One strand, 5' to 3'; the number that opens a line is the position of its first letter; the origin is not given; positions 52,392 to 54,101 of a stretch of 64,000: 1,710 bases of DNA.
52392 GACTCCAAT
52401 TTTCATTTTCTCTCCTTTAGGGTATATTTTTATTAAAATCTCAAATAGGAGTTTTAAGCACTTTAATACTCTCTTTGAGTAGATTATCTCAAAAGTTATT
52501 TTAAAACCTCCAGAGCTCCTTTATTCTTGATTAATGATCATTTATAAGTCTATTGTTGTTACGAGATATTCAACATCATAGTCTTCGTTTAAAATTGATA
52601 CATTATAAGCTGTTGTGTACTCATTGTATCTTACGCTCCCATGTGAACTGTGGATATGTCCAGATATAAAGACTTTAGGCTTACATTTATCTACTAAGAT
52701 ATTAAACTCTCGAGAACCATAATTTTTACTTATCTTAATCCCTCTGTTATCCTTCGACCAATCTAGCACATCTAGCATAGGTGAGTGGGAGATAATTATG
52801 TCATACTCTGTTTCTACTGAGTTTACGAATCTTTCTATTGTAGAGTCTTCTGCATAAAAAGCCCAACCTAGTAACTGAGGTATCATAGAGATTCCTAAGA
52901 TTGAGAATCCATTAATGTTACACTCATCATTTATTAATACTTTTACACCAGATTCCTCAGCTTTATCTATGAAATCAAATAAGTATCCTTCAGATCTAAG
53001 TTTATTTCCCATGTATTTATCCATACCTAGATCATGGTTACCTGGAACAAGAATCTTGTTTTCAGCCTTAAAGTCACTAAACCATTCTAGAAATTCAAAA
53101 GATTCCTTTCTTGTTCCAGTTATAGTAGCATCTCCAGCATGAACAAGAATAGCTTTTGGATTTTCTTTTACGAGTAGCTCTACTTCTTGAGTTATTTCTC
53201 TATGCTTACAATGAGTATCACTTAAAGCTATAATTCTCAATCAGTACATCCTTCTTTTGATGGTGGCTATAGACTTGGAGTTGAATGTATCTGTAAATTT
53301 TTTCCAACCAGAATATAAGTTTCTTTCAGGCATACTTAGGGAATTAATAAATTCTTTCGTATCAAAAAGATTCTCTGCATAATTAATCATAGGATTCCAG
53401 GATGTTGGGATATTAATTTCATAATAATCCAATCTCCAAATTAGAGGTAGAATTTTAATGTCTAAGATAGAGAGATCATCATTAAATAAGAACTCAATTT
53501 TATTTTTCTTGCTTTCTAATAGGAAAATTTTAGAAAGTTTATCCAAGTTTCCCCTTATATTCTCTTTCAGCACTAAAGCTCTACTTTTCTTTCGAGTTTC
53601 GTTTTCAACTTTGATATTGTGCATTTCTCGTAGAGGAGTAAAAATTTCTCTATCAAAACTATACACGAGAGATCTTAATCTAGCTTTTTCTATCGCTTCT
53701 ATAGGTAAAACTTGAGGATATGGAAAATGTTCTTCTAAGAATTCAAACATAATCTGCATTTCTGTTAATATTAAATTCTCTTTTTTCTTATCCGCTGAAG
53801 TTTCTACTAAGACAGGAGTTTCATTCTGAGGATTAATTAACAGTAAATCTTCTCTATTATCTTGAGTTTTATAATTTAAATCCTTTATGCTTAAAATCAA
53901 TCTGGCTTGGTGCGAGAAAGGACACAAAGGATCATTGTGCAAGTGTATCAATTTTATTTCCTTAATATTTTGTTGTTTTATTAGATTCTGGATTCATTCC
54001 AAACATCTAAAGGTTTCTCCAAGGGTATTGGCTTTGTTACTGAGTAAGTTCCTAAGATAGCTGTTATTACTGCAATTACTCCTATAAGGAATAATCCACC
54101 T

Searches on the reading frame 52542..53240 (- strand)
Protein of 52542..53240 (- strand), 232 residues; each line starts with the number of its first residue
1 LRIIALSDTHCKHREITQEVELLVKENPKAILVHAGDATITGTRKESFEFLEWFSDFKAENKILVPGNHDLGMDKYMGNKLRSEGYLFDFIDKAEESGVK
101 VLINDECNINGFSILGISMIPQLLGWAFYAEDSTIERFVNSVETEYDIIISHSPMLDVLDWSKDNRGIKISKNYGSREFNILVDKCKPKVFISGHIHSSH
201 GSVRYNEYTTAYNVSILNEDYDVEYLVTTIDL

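Call 64: search_protein_families(library=pfam, proteins=[window:52542-53240:-], max_evalue=0.001)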
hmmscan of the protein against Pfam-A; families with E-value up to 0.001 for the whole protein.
window:52542-53240:- (232 aa): 3 families
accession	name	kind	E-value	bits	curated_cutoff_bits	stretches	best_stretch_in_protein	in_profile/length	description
PF00149.33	Metallophos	-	3.9e-17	63.8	21.5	1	1-198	1-190/191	Calcineurin-like phosphoesterase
PF12850.12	Metallophos_2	-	7.2e-10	39.5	27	1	1-199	1-119/154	Calcineurin-like phosphoesterase superfamily domain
PF14582.11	Metallophos_3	-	0.00091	19.1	28.2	0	64-201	94-224/259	Metallophosphoesterase, calcineurin superfamily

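Call 71: search_solved_structures(query=window:52542-53240:-, max_evalue=0.001)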
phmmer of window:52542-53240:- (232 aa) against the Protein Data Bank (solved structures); distinct sequences matched with E-value up to 0.001: 3.
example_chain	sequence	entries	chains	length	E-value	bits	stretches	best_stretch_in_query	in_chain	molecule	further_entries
3rl4_A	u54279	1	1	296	1.1e-17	67.5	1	30-217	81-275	Metallophosphoesterase MPPED2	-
3rl3_A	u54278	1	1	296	2.7e-16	62.9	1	30-217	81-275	Metallophosphoesterase MPPED2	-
3rl5_A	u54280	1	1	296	5.2e-16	62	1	31-217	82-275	Metallophosphoesterase MPPED2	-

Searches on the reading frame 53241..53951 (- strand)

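Call 64: search_protein_families(library=pfam, proteins=[window:53241-53951:-], max_evalue=0.001)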
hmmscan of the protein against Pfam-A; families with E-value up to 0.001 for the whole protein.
window:53241-53951:- (236 aa): 2 families
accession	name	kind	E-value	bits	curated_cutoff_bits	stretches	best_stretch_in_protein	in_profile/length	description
PF13417.12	GST_N_3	-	3e-07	31.1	22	1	4-78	1-73/75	Glutathione S-transferase, N-terminal domain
PF13409.12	GST_N_2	-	1.4e-06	29.3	25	1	10-74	2-69/70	Glutathione S-transferase, N-terminal domain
